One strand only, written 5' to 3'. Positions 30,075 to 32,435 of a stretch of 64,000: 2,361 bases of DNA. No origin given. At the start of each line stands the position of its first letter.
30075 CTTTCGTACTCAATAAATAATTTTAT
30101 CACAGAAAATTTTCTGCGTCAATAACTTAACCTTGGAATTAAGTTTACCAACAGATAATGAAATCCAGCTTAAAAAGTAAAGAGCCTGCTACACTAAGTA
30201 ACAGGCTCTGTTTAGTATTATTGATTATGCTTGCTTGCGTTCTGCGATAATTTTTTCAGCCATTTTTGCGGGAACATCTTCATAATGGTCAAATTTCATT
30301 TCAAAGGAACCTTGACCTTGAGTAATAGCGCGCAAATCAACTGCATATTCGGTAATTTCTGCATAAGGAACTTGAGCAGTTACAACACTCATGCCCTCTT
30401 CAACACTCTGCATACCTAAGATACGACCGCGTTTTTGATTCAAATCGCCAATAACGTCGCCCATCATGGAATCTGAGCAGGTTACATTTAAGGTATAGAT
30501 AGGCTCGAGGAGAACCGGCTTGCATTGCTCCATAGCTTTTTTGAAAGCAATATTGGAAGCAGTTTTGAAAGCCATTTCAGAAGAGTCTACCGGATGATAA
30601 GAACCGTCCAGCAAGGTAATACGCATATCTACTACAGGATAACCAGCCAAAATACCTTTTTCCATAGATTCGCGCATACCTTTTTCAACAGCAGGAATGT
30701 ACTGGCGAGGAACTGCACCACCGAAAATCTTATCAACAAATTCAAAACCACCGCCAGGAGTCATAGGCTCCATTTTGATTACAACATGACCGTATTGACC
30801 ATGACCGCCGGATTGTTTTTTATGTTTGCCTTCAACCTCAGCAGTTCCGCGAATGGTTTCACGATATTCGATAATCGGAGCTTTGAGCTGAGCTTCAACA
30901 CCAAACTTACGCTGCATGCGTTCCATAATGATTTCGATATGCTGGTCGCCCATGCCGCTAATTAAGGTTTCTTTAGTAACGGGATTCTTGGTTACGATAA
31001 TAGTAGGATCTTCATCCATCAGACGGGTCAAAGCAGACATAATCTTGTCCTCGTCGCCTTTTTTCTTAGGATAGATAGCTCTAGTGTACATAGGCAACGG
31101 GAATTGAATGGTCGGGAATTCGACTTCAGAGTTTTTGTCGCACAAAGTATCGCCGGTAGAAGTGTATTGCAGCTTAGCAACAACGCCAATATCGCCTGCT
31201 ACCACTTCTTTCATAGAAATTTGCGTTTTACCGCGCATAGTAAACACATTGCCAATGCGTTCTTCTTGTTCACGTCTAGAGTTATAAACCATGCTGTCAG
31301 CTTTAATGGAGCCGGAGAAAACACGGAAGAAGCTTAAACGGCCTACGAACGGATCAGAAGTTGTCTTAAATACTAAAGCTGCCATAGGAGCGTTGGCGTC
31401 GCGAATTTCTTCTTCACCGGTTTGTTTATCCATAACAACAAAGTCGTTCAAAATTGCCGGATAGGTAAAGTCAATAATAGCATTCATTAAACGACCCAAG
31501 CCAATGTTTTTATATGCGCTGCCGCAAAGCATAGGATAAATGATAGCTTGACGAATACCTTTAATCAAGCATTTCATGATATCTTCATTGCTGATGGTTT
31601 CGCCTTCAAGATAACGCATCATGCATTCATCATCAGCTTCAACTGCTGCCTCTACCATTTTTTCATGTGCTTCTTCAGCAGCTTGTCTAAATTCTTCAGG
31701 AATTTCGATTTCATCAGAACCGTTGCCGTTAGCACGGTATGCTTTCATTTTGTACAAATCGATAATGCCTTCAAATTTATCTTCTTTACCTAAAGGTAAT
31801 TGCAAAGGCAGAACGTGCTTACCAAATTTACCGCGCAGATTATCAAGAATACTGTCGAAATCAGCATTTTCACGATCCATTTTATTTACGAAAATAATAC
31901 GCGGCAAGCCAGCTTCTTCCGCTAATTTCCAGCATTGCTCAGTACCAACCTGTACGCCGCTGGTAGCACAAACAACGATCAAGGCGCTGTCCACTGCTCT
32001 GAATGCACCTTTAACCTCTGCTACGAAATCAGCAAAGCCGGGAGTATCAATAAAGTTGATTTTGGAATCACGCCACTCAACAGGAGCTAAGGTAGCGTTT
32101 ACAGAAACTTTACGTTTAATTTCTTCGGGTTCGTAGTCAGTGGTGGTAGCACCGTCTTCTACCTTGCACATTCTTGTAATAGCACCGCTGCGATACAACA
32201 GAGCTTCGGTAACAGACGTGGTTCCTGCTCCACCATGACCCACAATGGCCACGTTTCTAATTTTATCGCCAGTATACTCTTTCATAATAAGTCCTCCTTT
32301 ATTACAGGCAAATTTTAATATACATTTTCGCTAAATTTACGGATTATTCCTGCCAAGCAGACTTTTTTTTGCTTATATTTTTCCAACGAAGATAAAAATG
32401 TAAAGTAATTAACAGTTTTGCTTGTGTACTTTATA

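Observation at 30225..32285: EF-G paralog whose P-loop lysine and switch-II histidine are both replaced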

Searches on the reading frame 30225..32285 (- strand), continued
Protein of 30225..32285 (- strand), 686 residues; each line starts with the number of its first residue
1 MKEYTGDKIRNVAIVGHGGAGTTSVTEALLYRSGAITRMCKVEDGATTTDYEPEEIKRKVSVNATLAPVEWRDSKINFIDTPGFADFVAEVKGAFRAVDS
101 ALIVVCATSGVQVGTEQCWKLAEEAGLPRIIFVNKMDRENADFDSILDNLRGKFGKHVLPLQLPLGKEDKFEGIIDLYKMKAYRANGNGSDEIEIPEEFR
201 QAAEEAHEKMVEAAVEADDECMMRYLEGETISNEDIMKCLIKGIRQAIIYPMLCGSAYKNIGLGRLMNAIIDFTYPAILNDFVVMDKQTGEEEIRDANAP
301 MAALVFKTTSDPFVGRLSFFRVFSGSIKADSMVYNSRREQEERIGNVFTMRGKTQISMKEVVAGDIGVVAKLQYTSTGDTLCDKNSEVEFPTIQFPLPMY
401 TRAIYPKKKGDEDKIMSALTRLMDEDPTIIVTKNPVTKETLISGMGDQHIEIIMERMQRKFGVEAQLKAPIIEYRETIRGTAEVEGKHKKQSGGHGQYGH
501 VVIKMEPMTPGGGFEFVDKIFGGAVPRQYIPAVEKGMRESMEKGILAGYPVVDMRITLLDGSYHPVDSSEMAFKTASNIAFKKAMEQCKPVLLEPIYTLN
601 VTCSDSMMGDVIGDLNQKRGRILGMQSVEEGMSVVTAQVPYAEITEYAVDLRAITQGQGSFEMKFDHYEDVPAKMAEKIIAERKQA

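Call 26: list_cluster_members(proteins=[P0121, P0122, P0123, P0124, P0125, P0126, P0131, P0134, P0179, P0145])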
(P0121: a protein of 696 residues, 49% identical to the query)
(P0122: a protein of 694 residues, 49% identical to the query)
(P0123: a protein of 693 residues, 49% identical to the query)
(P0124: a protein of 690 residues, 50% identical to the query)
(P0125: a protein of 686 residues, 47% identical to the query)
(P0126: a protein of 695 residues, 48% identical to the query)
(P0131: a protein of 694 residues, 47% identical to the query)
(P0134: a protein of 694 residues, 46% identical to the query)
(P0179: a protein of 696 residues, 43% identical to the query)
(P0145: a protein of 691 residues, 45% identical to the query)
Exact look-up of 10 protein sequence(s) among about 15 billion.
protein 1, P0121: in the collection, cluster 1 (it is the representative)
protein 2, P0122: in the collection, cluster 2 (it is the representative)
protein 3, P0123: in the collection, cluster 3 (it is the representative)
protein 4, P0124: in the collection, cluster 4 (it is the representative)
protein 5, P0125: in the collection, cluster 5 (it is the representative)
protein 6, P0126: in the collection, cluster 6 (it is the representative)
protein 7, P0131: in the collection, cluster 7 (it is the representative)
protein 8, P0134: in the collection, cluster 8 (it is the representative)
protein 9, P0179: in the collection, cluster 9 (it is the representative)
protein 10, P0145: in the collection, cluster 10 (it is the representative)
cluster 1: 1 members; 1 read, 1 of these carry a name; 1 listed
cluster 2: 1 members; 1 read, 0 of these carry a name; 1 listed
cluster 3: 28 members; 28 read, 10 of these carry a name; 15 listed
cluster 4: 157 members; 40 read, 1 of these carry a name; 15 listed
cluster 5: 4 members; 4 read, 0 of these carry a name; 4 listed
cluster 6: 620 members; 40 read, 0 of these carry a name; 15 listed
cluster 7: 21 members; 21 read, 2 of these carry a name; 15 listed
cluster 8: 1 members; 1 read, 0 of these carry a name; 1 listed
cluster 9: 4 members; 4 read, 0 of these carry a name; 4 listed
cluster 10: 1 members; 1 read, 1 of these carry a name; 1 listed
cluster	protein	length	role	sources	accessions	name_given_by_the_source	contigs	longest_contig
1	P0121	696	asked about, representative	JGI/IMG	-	elongation factor G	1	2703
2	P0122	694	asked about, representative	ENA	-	-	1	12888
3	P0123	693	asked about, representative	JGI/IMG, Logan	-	elongation factor G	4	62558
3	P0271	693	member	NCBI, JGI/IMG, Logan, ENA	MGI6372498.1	MAG: elongation factor G [Caldicoprobacterales bacterium] | elongation factor G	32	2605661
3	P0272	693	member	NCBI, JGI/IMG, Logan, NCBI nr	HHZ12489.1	MAG TPA: elongation factor G [Clostridiales bacterium] | elongation factor G | elongation factor G [Clostridiales bacterium]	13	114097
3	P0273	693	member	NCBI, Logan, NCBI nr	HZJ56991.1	MAG TPA: elongation factor G [Clostridia bacterium] | elongation factor G [Clostridia bacterium]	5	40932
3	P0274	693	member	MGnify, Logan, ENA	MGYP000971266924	FL=1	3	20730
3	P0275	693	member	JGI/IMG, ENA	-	elongation factor G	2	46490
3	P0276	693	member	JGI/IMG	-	elongation factor G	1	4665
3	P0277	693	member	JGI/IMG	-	elongation factor G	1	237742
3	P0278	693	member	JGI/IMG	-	elongation factor G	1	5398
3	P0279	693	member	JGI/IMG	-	elongation factor G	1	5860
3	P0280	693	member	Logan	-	-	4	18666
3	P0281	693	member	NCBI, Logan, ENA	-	-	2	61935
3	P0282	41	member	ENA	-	-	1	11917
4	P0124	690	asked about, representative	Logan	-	-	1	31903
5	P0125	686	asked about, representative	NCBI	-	-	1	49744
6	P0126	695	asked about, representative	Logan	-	-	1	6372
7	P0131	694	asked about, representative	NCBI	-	-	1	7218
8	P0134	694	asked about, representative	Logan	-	-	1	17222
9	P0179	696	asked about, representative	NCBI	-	-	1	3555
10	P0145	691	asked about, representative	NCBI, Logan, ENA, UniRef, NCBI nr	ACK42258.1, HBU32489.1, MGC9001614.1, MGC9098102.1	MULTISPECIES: elongation factor G [Dictyoglomus] | Elongation factor G n=1 Tax=Dictyoglomus turgidum (strain DSM 6724 / Z-1310) TaxID=515635 ...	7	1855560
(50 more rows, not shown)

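Call 45: find_homologous_proteins(query=P0179, max_evalue=1e-50)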
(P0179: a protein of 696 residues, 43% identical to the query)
Query P0179 (696 aa): 7988 proteins with E <= 1e-50 among 8000 candidates; the best 120 are listed.
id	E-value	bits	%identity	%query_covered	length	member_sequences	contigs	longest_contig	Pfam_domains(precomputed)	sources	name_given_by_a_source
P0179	0.0e+0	1588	100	100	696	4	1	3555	PF00679.31,PF14492.13,PF00009.34,PF03764.25,PF22042.3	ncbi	-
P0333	0.0e+0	1335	82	100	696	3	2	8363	PF00679.31,PF14492.13,PF00009.34,PF03764.25,PF22042.3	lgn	-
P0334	0.0e+0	1128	71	98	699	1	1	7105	PF00679.31,PF14492.13,PF00009.34,PF03764.25,PF22042.3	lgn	-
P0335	0.0e+0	1108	68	100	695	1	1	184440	PF00679.31,PF14492.13,PF00009.34,PF03764.25,PF22042.3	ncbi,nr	ncbi:MAG: elongation factor G [Candidatus Sumerlaeia bacterium]|nr:elongation factor G [Candidatus S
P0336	0.0e+0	1043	66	99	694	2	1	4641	PF00679.31,PF14492.13,PF00009.34,PF03764.25,PF22042.3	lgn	-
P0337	0.0e+0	1029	65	99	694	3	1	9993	PF00679.31,PF14492.13,PF00009.34,PF03764.25,PF22042.3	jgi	jgi:elongation factor G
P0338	0.0e+0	1026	65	98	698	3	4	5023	PF01926.30,PF00679.31,PF14492.13,PF00009.34,PF03193.23,PF03764.25,PF22042.3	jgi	jgi:elongation factor G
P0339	2.7e-298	1009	64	99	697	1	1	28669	PF01926.30,PF00679.31,PF14492.13,PF00009.34,PF03764.25,PF22042.3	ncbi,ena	-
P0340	2.5e-297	1006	63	99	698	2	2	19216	PF00679.31,PF14492.13,PF00009.34,PF03764.25,PF22042.3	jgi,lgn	jgi:elongation factor G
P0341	2.2e-295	1000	63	99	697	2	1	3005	PF01926.30,PF00679.31,PF14492.13,PF00009.34,PF03764.25,PF22042.3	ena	-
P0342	1.7e-294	997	63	98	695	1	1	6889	PF01926.30,PF00679.31,PF14492.13,PF00009.34,PF03764.25,PF22042.3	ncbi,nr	ncbi:MAG: elongation factor G [Candidatus Sumerlaeia bacterium]|nr:elongation factor G [Candidatus S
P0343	2.3e-294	996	63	98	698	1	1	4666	PF01926.30,PF00679.31,PF14492.13,PF00009.34,PF03764.25,PF22042.3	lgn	-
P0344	1.5e-293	994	62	99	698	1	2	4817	PF01926.30,PF00679.31,PF14492.13,PF00009.34,PF03764.25,PF22042.3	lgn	-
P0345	3.2e-293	993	63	99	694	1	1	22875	PF00679.31,PF14492.13,PF00009.34,PF03764.25,PF22042.3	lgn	-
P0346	1.2e-291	987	63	98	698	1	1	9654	PF01926.30,PF00679.31,PF14492.13,PF00009.34,PF03764.25,PF22042.3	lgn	-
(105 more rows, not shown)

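Call 68: predict_structure(alignment_id=A1)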
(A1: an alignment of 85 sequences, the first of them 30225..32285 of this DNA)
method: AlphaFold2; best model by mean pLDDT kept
length: 686 residues; sequences in the alignment: 85
mean_pLDDT: 91.4   pTM: 0.83
mean pLDDT of the five models: 91.4, 90.6, 90.6, 90.4, 89.8
residues with pLDDT >= 90: 500; 70-90: 181; 50-70: 5; < 50: 0
segments of 3 or more residues with pLDDT < 50: none
pLDDT, mean of each block of 10 residues (from residue 1): 90 94 95 92 89 89 94 96 89 94 95 90 93 95 94 92 93 95 90 94 94 91 90 91 92 95 94 82 91 92 94 88 94 94 93 93 95 92 95 87 90 89 88 89 91 91 90 93 93 81 93 87 80 93 90 93 89 93 93 95 91 94 89 93 90 85 92 92 87
secondary structure, 60 per line:
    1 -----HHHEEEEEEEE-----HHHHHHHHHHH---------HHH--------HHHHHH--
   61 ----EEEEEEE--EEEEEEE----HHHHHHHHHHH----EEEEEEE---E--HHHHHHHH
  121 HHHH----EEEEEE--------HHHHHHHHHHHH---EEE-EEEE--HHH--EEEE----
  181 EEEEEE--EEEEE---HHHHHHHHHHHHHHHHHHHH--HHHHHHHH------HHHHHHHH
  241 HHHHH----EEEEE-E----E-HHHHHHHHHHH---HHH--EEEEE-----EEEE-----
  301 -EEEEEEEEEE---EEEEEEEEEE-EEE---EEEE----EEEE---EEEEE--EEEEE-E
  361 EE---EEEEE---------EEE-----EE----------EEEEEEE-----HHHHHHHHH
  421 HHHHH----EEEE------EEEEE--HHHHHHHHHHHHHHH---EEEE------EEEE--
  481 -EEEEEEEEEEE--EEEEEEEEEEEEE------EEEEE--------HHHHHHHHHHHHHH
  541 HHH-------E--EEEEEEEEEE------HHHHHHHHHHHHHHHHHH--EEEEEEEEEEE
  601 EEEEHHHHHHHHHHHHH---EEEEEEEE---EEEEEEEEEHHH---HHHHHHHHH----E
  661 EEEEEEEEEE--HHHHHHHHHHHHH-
elements in order: E9-16 H22-32 H53-58 E65-71 E74-80 H85-95 E100-106 H113-124 E129-134 H143-154 E158-160 E162-165 E173-176 E181-186 E189-193 H197-216 H219-226 H233-245 E250-254 H263-273 E282-286 E292-295 E302-311 E315-324 E326-328 E332-335 E340-343 E347-351 E354-358 E360-362 E366-370 E380-382 E400-406 H412-425 E430-433 E440-444 H447-461 E465-468 E475-478 E482-492 E495-507 E514-518 H527-543 E554-563 H570-587 E590-604 H605-617 E621-628 E632-640 H647-655 E660-670 H673-685

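Call 74: fold_search(model_id=the predicted structure, library=pdb)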
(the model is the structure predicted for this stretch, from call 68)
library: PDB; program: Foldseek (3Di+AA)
matches with E <= 10: 1986; with E <= 0.001: 913
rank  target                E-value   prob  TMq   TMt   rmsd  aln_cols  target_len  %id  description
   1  8p2f_E                4.3e-88  1.00  0.88  0.90   3.4       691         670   40  Staphylococcus aureus 70S ribosome with elongation factor G locked with fusidic acid cyclopentane in post-translocatio (released 2024-05-01)
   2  8p2g_E                1.1e-87  1.00  0.87  0.90   3.8       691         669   40  Staphylococcus aureus 70S ribosome with elongation factor G locked with fusidic acid cyclopentane with a tRNA in pe/E  (released 2024-05-01)
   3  9gha_W                2.4e-87  1.00  0.88  0.90   3.4       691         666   40  Fusidic acid-locked Escherichia coli 70S ribosome with Staphylococcus aureus EF-G and a tRNA in pe/E chimeric state (C (released 2025-03-26)
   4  9ghc_W                8.4e-84  1.00  0.86  0.91   3.0       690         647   39  Pre-release fusidic acid-locked Escherichia coli 70S ribosome with Staphylococus aureus EF-G and FusB (FusB-EF-G-70S) (released 2025-03-26)
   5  2xex_A                2.2e-83  1.00  0.64  0.66   7.8       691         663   40  crystal structure of Staphylococcus aureus elongation factor G (released 2010-07-14)
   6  7n2v_EF               2.6e-83  1.00  0.96  0.93   2.1       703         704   40  Elongating 70S ribosome complex in a spectinomycin-stalled intermediate state of translocation bound to EF-G in an ac (released 2021-07-14)
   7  2bm0                  7.5e-83  1.00  0.68  0.70   7.3       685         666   43  Ribosomal elongation factor G (EF-G) Fusidic acid resistant mutant T84A (released 2005-05-04)
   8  1wdt                  1.2e-82  1.00  0.82  0.85   4.8       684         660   38  Crystal structure of ttk003000868 from Thermus thermophilus HB8 (released 2005-05-17)
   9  4v90_AY               1.8e-82  1.00  0.91  0.91   3.2       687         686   44  Thermus thermophilus Ribosome (released 2014-07-09)
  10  2xex_B                3.6e-82  1.00  0.65  0.66   8.1       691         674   40  crystal structure of Staphylococcus aureus elongation factor G (released 2010-07-14)
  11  8y5r_0                1.7e-81  1.00  0.90  0.92   2.8       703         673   39  E.coli Transcription translation coupling complex in TTC-B state 5 (subclass 1) containing mRNA with 27-mer spacer, Nu (released 2025-08-13)
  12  2j7k                  8.0e-81  1.00  0.67  0.69   7.3       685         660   43  Crystal structure of the T84A mutant EF-G:GDPCP complex (released 2007-10-23)
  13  1fnm                  3.1e-80  1.00  0.67  0.70   7.2       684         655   43  STRUCTURE OF THERMUS THERMOPHILUS EF-G H573A (released 2000-11-22)
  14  7cdw_A                6.4e-80  1.00  0.62  0.62   8.8       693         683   38  Crystal Structure of Mycobacterium Tuberculosis Elongation Factor G1 (released 2021-09-22)
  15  7cdw_B                7.1e-80  1.00  0.64  0.65   8.2       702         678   38  Crystal Structure of Mycobacterium Tuberculosis Elongation Factor G1 (released 2021-09-22)
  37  8dmf                  7.9e-75  1.00  0.86  0.82   4.4       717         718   34  Cryo-EM structure of the ribosome-bound Bacteroides thetaiotaomicron EF-G2 (released 2023-01-04)
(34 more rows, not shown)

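Call 77: find_homologous_proteins(query=P0124, max_evalue=1e-50)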
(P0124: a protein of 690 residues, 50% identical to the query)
Query P0124 (690 aa): 7991 proteins with E <= 1e-50 among 8000 candidates; the best 120 are listed.
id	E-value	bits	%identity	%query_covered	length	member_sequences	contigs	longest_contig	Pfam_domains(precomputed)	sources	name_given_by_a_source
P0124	0.0e+0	1545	100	100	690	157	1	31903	PF00679.31,PF14492.13,PF00009.34,PF03764.25,PF03144.32,PF22042.3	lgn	-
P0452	0.0e+0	1470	94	100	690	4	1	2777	PF00679.31,PF14492.13,PF00009.34,PF03764.25,PF03144.32,PF22042.3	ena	-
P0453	0.0e+0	1389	88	100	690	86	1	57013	PF00679.31,PF14492.13,PF00009.34,PF03764.25,PF03144.32,PF22042.3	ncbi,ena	-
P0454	0.0e+0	1265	80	100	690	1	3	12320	PF00679.31,PF14492.13,PF00009.34,PF03764.25,PF03144.32,PF22042.3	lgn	-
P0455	0.0e+0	1174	75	99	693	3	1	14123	PF00679.31,PF14492.13,PF00009.34,PF03764.25,PF03144.32,PF22042.3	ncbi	-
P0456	0.0e+0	1084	69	99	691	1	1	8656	PF00679.31,PF14492.13,PF00009.34,PF03764.25,PF03144.32,PF22042.3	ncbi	-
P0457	0.0e+0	1082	69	99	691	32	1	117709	PF00679.31,PF14492.13,PF00009.34,PF03764.25,PF16658.12,PF03144.32,PF22042.3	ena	-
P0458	0.0e+0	1081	70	99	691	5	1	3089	PF00679.31,PF14492.13,PF00009.34,PF03764.25,PF16658.12,PF03144.32,PF22042.3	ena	-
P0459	0.0e+0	1078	69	99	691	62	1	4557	PF00679.31,PF14492.13,PF00009.34,PF03764.25,PF16658.12,PF03144.32,PF22042.3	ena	-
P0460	0.0e+0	1077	68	100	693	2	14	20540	PF01926.30,PF00679.31,PF14492.13,PF00009.34,PF03764.25,PF03144.32,PF22042.3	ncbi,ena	ncbi:MAG: elongation factor G [Selenomonadaceae bacterium]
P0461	0.0e+0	1059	68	99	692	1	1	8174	PF00679.31,PF14492.13,PF00009.34,PF03764.25,PF03144.32,PF22042.3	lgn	-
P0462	0.0e+0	1044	66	100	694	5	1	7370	PF01926.30,PF00679.31,PF14492.13,PF00009.34,PF03764.25,PF03144.32,PF22042.3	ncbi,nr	ncbi:MAG: elongation factor G [Schwartzia sp.]|nr:elongation factor G [Schwartzia sp. (in: firmicute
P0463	0.0e+0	1036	65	100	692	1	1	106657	PF00679.31,PF14492.13,PF00009.34,PF03764.25,PF03144.32,PF22042.3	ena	-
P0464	0.0e+0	1032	65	100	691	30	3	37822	PF00679.31,PF14492.13,PF00009.34,PF03764.25,PF03144.32,PF22042.3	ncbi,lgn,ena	-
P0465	0.0e+0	1030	66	99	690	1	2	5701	PF00679.31,PF14492.13,PF00009.34,PF03764.25,PF03144.32,PF22042.3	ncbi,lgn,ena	-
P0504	1.2e-295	1000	65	99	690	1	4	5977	PF00679.31,PF14492.13,PF00009.34,PF03764.25,PF03144.32,PF22042.3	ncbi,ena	-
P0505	1.2e-295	1000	65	99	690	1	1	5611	PF00679.31,PF14492.13,PF00009.34,PF03764.25,PF03144.32,PF22042.3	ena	-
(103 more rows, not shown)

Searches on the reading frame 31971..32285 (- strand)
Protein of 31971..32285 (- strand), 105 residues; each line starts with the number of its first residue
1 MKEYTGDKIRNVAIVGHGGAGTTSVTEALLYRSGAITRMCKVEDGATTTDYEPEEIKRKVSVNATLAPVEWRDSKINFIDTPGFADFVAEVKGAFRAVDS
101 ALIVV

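Call 76: search_solved_structures(query=window:31971-32285:-, show_alignments=5, max_evalue=0.00001)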
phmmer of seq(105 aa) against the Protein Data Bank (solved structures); distinct sequences matched with E-value up to 0.00001: 105 (the best 60 are shown).
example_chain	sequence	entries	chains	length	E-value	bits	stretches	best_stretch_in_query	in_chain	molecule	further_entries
1wdt_A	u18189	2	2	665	7.8e-26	93.5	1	6-105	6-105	elongation factor G homolog | Elongation factor G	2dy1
9k0z_7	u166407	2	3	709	7.2e-22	80.8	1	8-105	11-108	Translation elongation factor EF-G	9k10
4w29_AY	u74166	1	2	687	3.1e-21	78.7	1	3-104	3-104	Elongation factor G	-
4myu_A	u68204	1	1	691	2.9e-20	75.6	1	3-104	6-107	Elongation factor G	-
4myt_A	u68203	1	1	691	2.9e-20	75.6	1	3-104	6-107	Elongation factor G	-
3izp_E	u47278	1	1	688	2.9e-20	75.6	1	3-104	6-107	Elongation factor G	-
1efg_A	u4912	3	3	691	2.9e-20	75.6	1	3-104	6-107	ELONGATION FACTOR G | PROTEIN (ELONGATION FACTOR G)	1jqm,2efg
2bm1_A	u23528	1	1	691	2.9e-20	75.6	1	3-104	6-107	ELONGATION FACTOR G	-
1dar_A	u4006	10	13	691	2.9e-20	75.6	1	3-104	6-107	ELONGATION FACTOR G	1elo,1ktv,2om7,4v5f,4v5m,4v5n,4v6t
1fnm_A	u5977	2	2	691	2.9e-20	75.6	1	3-104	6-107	ELONGATION FACTOR G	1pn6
4m1k_A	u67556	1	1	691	3e-20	75.6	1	3-104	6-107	Elongation factor G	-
4v9j_AY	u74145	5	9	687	3e-20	75.6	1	3-104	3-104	Elongation factor G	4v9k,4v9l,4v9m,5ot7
2bm0_A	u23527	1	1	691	5.7e-20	74.7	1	3-104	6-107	ELONGATION FACTOR G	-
4wpo_BZ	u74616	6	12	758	1.2e-19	73.6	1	8-104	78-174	50S ribosomal protein L9,Elongation factor G | Chimera protein of 50S ribosomal protein L9 and Elongation factor G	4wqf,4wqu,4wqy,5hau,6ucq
2bv3_A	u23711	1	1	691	1.5e-19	73.3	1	3-104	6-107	ELONGATION FACTOR G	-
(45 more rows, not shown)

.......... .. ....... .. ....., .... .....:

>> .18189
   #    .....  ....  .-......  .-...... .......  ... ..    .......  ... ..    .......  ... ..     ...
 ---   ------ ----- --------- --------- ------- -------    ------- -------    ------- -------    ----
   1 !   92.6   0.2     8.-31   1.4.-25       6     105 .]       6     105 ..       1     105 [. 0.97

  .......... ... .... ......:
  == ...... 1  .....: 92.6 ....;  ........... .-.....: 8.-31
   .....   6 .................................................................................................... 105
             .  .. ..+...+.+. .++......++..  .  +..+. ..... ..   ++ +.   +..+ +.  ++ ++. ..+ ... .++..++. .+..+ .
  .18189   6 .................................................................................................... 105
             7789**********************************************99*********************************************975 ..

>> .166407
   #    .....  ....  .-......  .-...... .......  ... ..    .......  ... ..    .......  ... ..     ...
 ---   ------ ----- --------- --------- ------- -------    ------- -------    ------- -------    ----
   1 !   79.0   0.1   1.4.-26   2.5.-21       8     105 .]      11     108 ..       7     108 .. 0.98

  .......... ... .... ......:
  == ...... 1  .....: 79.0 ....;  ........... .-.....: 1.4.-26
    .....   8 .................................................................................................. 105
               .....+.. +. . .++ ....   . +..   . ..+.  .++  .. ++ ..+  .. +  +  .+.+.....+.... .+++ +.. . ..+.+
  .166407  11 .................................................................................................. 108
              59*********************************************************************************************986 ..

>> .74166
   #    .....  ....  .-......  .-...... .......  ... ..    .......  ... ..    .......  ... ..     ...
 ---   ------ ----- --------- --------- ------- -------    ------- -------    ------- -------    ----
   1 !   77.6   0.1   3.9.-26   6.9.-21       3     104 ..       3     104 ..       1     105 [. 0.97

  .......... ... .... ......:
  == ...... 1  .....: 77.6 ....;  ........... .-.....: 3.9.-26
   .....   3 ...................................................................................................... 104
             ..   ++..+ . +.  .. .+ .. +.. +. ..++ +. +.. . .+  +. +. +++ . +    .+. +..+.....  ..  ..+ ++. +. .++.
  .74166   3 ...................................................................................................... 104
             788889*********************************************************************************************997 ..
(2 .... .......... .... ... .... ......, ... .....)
